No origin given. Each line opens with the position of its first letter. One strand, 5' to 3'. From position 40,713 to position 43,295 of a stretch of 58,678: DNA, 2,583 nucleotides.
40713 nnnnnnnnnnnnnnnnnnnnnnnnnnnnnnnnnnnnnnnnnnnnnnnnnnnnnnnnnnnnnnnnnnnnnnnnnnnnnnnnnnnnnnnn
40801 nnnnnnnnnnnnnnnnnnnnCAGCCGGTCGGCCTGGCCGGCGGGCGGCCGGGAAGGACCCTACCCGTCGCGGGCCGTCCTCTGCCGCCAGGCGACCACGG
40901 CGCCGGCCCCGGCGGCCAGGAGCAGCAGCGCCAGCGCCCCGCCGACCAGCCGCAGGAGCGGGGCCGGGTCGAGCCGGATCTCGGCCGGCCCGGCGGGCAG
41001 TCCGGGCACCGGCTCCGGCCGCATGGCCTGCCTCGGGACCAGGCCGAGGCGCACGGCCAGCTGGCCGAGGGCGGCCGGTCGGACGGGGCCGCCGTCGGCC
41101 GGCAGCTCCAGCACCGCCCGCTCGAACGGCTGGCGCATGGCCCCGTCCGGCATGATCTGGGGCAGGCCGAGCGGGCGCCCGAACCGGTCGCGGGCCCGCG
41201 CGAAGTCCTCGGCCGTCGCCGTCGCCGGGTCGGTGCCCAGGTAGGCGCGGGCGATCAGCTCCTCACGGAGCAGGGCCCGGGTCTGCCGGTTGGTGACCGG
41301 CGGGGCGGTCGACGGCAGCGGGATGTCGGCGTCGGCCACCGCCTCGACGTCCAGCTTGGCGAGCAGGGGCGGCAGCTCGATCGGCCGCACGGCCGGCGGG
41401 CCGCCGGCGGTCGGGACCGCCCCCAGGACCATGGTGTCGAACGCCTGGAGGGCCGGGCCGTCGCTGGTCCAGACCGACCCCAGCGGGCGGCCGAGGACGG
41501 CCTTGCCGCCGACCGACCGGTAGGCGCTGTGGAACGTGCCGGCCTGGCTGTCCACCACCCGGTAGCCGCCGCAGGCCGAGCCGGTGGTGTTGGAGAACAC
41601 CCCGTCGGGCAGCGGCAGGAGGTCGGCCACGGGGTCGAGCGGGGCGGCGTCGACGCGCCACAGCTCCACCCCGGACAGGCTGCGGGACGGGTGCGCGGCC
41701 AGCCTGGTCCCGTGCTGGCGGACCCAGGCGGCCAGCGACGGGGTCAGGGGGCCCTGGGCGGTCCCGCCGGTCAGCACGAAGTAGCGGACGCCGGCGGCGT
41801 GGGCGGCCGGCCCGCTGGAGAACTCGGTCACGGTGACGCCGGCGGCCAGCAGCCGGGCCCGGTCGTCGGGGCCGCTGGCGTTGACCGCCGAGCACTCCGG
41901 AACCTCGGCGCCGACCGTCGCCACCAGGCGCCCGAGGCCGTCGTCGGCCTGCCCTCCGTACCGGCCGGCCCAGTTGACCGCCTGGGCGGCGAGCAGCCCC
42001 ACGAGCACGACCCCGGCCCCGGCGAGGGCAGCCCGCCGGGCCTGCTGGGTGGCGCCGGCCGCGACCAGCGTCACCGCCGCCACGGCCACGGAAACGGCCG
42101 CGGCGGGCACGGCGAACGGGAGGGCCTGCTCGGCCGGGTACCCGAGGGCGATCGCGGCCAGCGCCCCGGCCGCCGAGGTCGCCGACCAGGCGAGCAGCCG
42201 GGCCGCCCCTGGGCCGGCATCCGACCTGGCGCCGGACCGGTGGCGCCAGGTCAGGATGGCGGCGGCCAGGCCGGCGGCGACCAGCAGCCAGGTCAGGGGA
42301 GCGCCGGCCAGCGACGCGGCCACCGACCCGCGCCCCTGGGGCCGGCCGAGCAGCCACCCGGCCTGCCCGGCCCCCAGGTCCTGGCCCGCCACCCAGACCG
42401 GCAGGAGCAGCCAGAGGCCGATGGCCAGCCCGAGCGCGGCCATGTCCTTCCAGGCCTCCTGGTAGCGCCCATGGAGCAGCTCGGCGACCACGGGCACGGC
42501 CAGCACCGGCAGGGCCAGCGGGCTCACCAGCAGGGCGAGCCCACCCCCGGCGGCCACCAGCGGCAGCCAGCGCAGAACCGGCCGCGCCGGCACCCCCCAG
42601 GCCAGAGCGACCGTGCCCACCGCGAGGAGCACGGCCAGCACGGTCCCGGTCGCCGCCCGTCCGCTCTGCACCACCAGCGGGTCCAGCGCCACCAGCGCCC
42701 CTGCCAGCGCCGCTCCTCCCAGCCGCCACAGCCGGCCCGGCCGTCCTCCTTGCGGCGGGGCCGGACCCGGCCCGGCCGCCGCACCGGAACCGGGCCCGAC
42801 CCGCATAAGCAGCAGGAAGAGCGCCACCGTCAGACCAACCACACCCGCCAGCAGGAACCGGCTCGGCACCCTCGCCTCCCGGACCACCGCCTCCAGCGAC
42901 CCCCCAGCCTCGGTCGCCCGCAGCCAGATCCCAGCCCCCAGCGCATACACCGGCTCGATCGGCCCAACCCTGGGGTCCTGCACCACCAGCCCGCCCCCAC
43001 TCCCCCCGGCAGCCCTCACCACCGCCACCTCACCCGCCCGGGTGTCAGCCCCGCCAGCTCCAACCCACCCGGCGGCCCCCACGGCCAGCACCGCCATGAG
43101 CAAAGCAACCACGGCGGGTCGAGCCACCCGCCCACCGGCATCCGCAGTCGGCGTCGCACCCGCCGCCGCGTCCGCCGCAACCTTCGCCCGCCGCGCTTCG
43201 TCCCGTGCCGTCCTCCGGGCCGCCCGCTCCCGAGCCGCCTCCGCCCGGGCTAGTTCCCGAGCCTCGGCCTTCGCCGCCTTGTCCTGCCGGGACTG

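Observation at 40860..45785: Giant chimeric envelope protein: pseudo-receiver + charged helix of about 550 aa + GT-C-like polytopic core + LGFP-like ectodomain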

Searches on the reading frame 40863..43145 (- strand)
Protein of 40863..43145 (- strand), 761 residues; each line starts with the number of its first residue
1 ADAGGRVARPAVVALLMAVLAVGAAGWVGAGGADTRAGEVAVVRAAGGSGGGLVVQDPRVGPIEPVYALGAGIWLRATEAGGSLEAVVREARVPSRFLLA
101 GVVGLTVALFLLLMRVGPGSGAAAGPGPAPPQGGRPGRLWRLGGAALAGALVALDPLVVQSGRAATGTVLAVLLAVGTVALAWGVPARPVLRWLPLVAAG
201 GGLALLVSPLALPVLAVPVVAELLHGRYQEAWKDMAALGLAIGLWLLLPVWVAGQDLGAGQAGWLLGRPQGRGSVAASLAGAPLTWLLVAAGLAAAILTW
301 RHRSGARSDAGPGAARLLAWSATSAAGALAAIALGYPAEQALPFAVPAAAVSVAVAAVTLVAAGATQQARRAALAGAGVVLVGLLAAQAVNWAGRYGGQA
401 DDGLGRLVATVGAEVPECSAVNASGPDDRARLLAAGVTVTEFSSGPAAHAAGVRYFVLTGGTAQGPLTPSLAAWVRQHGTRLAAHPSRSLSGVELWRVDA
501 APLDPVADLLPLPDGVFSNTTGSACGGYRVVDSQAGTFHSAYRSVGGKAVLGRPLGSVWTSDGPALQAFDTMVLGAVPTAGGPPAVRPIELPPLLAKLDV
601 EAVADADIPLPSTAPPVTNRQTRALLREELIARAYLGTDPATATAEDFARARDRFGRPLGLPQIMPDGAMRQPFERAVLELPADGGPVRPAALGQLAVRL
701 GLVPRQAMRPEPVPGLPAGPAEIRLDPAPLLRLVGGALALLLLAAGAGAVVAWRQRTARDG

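Call 10: find_homologous_proteins(query=window:40863-43145:-)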
Query window:40863-43145:- (761 aa): 102 proteins with E <= 0.001 among 8000 candidates.
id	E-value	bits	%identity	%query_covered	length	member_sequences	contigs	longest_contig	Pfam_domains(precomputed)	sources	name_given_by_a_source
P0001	0.0e+0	1409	92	98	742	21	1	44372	-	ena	-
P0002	0.0e+0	1399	90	96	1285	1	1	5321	-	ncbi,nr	ncbi:MAG TPA: hypothetical protein VL330_04000, partial [Actinomycetes bacterium]|nr:hypothetical pr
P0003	0.0e+0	1349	87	96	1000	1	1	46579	-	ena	-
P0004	0.0e+0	1344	88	93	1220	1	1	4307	-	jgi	jgi:hypothetical protein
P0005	0.0e+0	1337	88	93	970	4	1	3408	-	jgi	jgi:hypothetical protein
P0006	0.0e+0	1298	85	97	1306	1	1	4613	-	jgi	jgi:hypothetical protein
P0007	0.0e+0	1290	86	95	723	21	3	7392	-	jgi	jgi:hypothetical protein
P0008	0.0e+0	1225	85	91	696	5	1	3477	-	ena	-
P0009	0.0e+0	1214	80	96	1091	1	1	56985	-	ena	-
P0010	0.0e+0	1207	79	96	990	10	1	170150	-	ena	-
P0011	0.0e+0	1203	87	86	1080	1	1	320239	-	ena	-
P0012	0.0e+0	1200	79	93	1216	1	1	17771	-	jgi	jgi:hypothetical protein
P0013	0.0e+0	1196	88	84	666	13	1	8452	-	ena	-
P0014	0.0e+0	1186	81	92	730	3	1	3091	-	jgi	jgi:hypothetical protein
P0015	0.0e+0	1175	78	92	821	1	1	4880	-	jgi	jgi:hypothetical protein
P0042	0.0e+0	1061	71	99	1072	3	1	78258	-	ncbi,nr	ncbi:MAG TPA: hypothetical protein VGS14_10670 [Actinomycetes bacterium]|nr:hypothetical protein [Ac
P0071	1.4e-228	780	56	96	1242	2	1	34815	-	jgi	jgi:hypothetical protein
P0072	3.6e-227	775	61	65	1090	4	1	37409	-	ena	-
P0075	7.6e-225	767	56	95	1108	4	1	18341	-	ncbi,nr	ncbi:MAG TPA: hypothetical protein VFU54_18950 [Actinomycetota bacterium]|nr:hypothetical protein [A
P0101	1.0e-57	215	37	57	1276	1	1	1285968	-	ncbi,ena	-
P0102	1.7e-54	204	33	84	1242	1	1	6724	-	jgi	jgi:O-antigen/teichoic acid export membrane protein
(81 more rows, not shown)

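Call 11: search_solved_structures(query=window:40863-43145:-, max_evalue=10)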
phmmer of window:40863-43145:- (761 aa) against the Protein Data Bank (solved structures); distinct sequences matched with E-value up to 10: 0.

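Call 17: search_protein_families(library=pfam, proteins=[P0101, P0102, P0075, P0071, P0042], max_evalue=1)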
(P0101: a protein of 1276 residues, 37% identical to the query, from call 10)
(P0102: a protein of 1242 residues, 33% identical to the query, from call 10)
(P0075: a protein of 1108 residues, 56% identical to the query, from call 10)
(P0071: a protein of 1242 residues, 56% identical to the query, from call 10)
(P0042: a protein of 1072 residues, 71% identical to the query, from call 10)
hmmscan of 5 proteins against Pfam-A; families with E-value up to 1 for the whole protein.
P0101 (1276 aa): 5 families
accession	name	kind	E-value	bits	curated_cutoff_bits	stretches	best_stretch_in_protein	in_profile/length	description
PF13231.12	PMT_2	-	0.0011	19.6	26.1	1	608-737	32-160/160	Dolichyl-phosphate-mannose-protein mannosyltransferase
PF08310.17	LGFP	-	0.026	15.3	22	1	1061-1096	1-38/53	LGFP repeat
PF03788.19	LrgA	-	0.037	14.4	28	1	830-895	2-67/94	LrgA family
PF06522.17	B12D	-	0.15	11.9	21.5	0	519-536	17-34/54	NADH-ubiquinone reductase complex 1 MLRQ subunit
PF20960.2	Bag6_BAGS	-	0.75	10.4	22.9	0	1196-1212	7-23/53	Bag6, BAG-similar domain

P0102 (1242 aa): 2 families
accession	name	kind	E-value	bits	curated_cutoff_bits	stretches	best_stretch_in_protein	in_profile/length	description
PF01943.22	Polysacc_synt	-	0.0021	18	28.2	1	35-127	15-108/274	Polysaccharide biosynthesis protein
PF13231.12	PMT_2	-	0.0056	17.4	26.1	1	617-725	47-155/160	Dolichyl-phosphate-mannose-protein mannosyltransferase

P0075 (1108 aa): 0 families

P0071 (1242 aa): 2 families
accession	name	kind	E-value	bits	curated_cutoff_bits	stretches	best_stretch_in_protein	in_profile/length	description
PF13231.12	PMT_2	-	0.0029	18.3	26.1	1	583-689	52-158/160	Dolichyl-phosphate-mannose-protein mannosyltransferase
PF02882.25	THF_DHG_CYH_C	-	0.04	13.7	27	1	53-100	38-86/160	Tetrahydrofolate dehydrogenase/cyclohydrolase, NAD(P)-binding domain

P0042 (1072 aa): 0 families

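Call 19: search_solved_structures(query=A1, max_evalue=10, show_alignments=3)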
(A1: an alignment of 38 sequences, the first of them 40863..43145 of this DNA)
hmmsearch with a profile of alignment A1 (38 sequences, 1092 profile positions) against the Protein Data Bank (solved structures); distinct sequences matched with E-value up to 10: 6.
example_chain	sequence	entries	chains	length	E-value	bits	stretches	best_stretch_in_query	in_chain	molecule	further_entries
7mq8_NC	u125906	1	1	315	1.1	10.4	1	143-283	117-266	Neuroguidin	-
6zu5_LE0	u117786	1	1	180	1.9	9.6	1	96-149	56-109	eL6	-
4v8p_BV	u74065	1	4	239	2.9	9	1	235-306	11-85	60S RIBOSOMAL PROTEIN L7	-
8ohd_C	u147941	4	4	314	5.3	8.1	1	160-254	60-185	DDRGK domain-containing protein 1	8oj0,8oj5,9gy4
7x3k_A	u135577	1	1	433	6.5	7.8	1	169-322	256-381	Zuotin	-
8qfc_D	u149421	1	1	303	9.5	7.3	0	160-254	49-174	DDRGK domain-containing protein 1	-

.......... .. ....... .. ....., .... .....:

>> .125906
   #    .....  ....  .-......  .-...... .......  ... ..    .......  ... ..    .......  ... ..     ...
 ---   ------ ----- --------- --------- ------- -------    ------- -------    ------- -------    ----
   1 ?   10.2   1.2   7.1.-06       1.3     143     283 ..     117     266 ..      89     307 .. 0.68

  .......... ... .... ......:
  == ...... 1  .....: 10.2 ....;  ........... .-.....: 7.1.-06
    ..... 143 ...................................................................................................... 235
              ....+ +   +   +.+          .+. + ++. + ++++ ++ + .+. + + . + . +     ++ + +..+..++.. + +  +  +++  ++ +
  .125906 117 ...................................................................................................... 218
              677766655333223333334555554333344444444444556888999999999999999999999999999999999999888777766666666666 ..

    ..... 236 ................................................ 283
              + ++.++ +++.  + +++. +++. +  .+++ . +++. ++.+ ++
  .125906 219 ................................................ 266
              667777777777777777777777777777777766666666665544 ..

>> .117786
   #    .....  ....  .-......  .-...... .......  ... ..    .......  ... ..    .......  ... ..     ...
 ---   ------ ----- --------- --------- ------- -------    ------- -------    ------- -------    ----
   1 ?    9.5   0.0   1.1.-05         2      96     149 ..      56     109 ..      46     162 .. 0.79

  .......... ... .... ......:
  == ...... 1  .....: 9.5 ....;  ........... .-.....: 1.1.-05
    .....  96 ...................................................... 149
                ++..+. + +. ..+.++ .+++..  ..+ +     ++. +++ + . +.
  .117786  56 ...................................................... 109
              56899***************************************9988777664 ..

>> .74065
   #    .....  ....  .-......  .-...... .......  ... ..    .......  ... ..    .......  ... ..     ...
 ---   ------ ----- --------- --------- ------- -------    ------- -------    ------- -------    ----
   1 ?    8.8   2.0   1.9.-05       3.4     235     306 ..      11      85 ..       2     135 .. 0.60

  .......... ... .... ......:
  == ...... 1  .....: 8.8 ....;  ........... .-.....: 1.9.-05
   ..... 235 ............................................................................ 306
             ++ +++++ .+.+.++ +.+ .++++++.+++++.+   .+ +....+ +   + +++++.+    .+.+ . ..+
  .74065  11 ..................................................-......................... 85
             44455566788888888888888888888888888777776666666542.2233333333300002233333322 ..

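Call 21: find_encoding_contigs(protein=P0101, flank=10000, max_places=3)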
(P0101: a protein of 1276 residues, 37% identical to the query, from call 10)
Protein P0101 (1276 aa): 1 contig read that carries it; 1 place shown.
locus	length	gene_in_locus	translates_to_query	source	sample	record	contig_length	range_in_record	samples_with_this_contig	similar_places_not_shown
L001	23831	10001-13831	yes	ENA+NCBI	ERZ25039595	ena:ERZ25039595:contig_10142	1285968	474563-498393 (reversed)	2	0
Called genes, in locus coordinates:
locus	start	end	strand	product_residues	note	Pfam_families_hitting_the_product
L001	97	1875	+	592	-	PF13231:PMT_2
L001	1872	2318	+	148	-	PF24878:YkcB_C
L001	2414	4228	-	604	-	PF00501:AMP-binding, PF23562:AMP-binding_C_3 (weak)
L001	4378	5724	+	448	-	PF05977:MFS_3, PF07690:MFS_1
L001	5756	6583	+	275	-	PF00561:Abhydrolase_1, PF12146:Hydrolase_4, PF12697:Abhydrolase_6, PF00326:Peptidase_S9 (faint), PF12146:Hydrolase_4 (weak)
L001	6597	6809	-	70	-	-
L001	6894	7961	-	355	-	-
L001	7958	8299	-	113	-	PF03551:PadR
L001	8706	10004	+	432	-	PF13439:Glyco_transf_4, PF13579:Glyco_trans_4_4 (weak), PF00534:Glycos_transf_1, PF13692:Glyco_trans_1_4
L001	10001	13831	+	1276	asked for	-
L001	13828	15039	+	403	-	PF13439:Glyco_transf_4, PF13579:Glyco_trans_4_4, PF20706:GT4-conflict, PF00534:Glycos_transf_1, PF13692:Glyco_trans_1_4, PF13524:Glyco_trans_1_2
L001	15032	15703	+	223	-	-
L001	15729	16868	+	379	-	PF13439:Glyco_transf_4, PF13579:Glyco_trans_4_4 (faint), PF20706:GT4-conflict, PF00534:Glycos_transf_1, PF13692:Glyco_trans_1_4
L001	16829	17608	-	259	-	PF02585:PIG-L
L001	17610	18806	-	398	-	-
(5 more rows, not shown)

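Call 22: find_encoding_contigs(protein=P0042, flank=10000, max_places=3)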
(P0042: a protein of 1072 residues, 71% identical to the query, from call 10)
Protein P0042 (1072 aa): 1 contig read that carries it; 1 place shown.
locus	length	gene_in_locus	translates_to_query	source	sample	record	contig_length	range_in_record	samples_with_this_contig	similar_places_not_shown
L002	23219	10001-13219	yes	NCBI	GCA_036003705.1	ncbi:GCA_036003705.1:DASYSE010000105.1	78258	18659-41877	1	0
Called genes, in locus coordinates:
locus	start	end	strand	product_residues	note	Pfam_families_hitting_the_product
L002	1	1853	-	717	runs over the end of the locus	PF00072:Response_reg, PF00989:PAS (weak), PF08448:PAS_4, PF08447:PAS_3 (weak), PF00990:GGDEF, PF00563:EAL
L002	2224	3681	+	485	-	-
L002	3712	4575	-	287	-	PF00106:adh_short, PF08659:KR, PF13460:NAD_binding_10 (weak), PF13561:adh_short_C2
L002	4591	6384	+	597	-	PF05448:AXE1 (faint), PF02129:Peptidase_S15 (faint), PF00561:Abhydrolase_1 (faint), PF12697:Abhydrolase_6 (weak), PF00326:Peptidase_S9, PF20434:BD-FAE (weak)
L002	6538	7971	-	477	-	PF12282:GAF_PdtaS, PF08448:PAS_4 (weak), PF07536:HWE_HK, PF07568:HisKA_2, PF13581:HATPase_c_2, PF02518:HATPase_c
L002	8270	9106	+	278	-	PF14344:DUF4397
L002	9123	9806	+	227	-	PF04203:Sortase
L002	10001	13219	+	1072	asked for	-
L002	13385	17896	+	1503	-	PF00310:GATase_2, PF04898:Glu_syn_central, PF01645:Glu_synthase, PF01493:GXGXG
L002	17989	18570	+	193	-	PF00072:Response_reg, PF03861:ANTAR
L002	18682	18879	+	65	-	PF04024:PspC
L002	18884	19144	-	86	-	-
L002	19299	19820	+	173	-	-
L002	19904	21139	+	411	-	PF07995:GSDH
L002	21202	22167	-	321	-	PF00480:ROK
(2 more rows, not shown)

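Call 32: predict_structure(alignment_id=A1)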
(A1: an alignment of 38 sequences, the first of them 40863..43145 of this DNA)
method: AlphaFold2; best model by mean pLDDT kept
length: 761 residues; sequences in the alignment: 38
mean_pLDDT: 67.0   pTM: 0.59
mean pLDDT of the five models: 67.0, 61.0, 59.1, 58.1, 57.9
residues with pLDDT >= 90: 49; 70-90: 319; 50-70: 237; < 50: 156
segments of 3 or more residues with pLDDT < 50: 1-9, 26-34, 47-50, 116-136, 305-310, 417-419, 461-467, 501-571, 704-718, 759-761
pLDDT, mean of each block of 10 residues (from residue 1): 42 58 48 49 53 57 64 66 57 63 61 49 32 49 73 78 68 84 69 82 87 90 83 88 89 79 71 65 85 83 48 74 89 81 87 80 64 73 84 69 71 61 59 58 56 67 47 78 76 75 33 31 33 41 40 34 35 52 57 81 84 88 91 88 88 86 91 88 80 65 47 43 73 87 82 58 33
secondary structure, 60 per line:
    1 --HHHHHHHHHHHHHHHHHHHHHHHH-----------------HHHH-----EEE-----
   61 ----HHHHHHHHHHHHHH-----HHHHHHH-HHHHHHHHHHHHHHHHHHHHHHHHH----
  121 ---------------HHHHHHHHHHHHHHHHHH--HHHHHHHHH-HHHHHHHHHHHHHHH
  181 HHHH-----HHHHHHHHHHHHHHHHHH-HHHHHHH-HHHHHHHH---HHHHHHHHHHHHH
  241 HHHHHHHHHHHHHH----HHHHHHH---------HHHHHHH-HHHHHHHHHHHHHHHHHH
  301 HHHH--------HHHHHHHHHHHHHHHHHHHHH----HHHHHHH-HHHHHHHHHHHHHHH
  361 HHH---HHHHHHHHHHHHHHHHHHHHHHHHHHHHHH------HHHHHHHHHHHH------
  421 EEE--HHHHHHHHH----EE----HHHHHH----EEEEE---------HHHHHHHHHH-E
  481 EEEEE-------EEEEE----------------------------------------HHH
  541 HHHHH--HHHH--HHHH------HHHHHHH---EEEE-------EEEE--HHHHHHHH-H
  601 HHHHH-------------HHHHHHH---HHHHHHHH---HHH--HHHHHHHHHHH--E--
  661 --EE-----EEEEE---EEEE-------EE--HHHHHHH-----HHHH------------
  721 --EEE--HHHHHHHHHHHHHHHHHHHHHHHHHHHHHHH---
elements in order (helices of 4 or more, strands of 3 or more residues): H3-26 H44-47 E53-55 H65-78 H84-90 H92-116 H136-153 H156-164 H166-184 H190-207 H209-215 H217-224 H228-254 H259-265 H275-281 H283-304 H313-333 H338-344 H346-363 H367-396 H403-414 E421-423 H426-434 H445-450 E455-459 H469-478 E480-485 E493-497 H538-545 H548-551 H554-557 H564-570 E574-577 E585-588 H591-598 H600-605 H619-625 H629-636 H645-655 E670-674 E678-681 H693-699 H705-708 E723-725 H728-758

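Call 36: fold_search(model_id=the predicted structure, library=pdb)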
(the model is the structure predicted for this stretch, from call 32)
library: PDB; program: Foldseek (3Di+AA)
matches with E <= 10: 177; with E <= 0.001: 11
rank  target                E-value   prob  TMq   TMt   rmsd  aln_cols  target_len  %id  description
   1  8b6l_I                1.3e-05  1.00  0.37  0.40  12.0       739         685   10  Subtomogram average of the human Sec61-TRAP-OSTA-translocon (released 2022-12-07)
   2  8age_A                5.5e-05  1.00  0.34  0.39  11.1       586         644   13  Structure of yeast oligosaccharylransferase complex with acceptor peptide bound (released 2022-12-07)
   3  9n9j_I                6.5e-05  1.00  0.35  0.37  11.6       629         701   11  Structure of a GRP94 folding intermediate engaged with a CCDC134- and FKBP11-bound secretory translocon (released 2025-11-19)
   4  7oci_F                6.5e-05  1.00  0.34  0.39  12.2       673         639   11  Cryo-EM structure of yeast Ost6p containing oligosaccharyltransferase complex (released 2022-02-16)
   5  6w98_A                1.5e-04  1.00  0.35  0.23   9.7       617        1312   15  Single-Particle Cryo-EM Structure of Arabinofuranosyltransferase AftD from Mycobacteria (released 2020-05-13)
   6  8agb_A                2.8e-04  1.00  0.37  0.43  11.0       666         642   12  Structure of yeast oligosaccharylransferase complex with lipid-linked oligosaccharide bound (released 2022-12-07)
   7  9s6s_A                3.0e-04  1.00  0.40  0.53   7.9       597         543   12  Ternary cryo-EM structure of human ALG9 with Dol25-PP-GlcNAc2Man6, Dol25-P-Man and Fab (released 2026-03-18)
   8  6ezn_F                3.3e-04  1.00  0.34  0.38  11.9       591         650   12  Cryo-EM structure of the yeast oligosaccharyltransferase (OST) complex (released 2018-01-17)
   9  9s6u_A                4.3e-04  1.00  0.41  0.54   7.8       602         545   11  Ternary cryo-EM structure of human ALG9 with Dol25-PP-GlcNAc2Man8, Dol25-P-Man and Fab (released 2026-03-18)
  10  8agc_A                4.5e-04  1.00  0.38  0.41  11.3       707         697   11  Structure of yeast oligosaccharylransferase complex with lipid-linked oligosaccharide and non-acceptor peptide bound (released 2022-12-07)
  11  9s6t_A                5.3e-04  1.00  0.41  0.60   6.7       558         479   11  Ternary cryo-EM structure of chicken ALG12 with Dol25-PP-GlcNAc2Man7, Dol25-P-Man, and Fab (released 2026-03-18)
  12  5f15                  1.2e-03  1.00  0.36  0.47   9.1       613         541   12  Crystal Structure of ArnT from Cupriavidus metallidurans bound to Undecaprenyl phosphate (released 2016-02-17)
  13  6wby                  2.2e-03  1.00  0.32  0.22  10.5       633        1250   15  Single-Particle Cryo-EM Structure of Arabinofuranosyltransferase AftD from Mycobacteria, Mutant R1389S Class 2 (released 2020-05-13)
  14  5ezm                  3.1e-03  1.00  0.34  0.44   9.9       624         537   14  Crystal Structure of ArnT from Cupriavidus metallidurans in the apo state (released 2016-02-17)
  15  6ftg_5                4.5e-03  1.00  0.38  0.43   8.8       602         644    9  Subtomogram average of OST-containing ribosome-translocon complexes from canine rough microsomal membranes (released 2018-03-21)
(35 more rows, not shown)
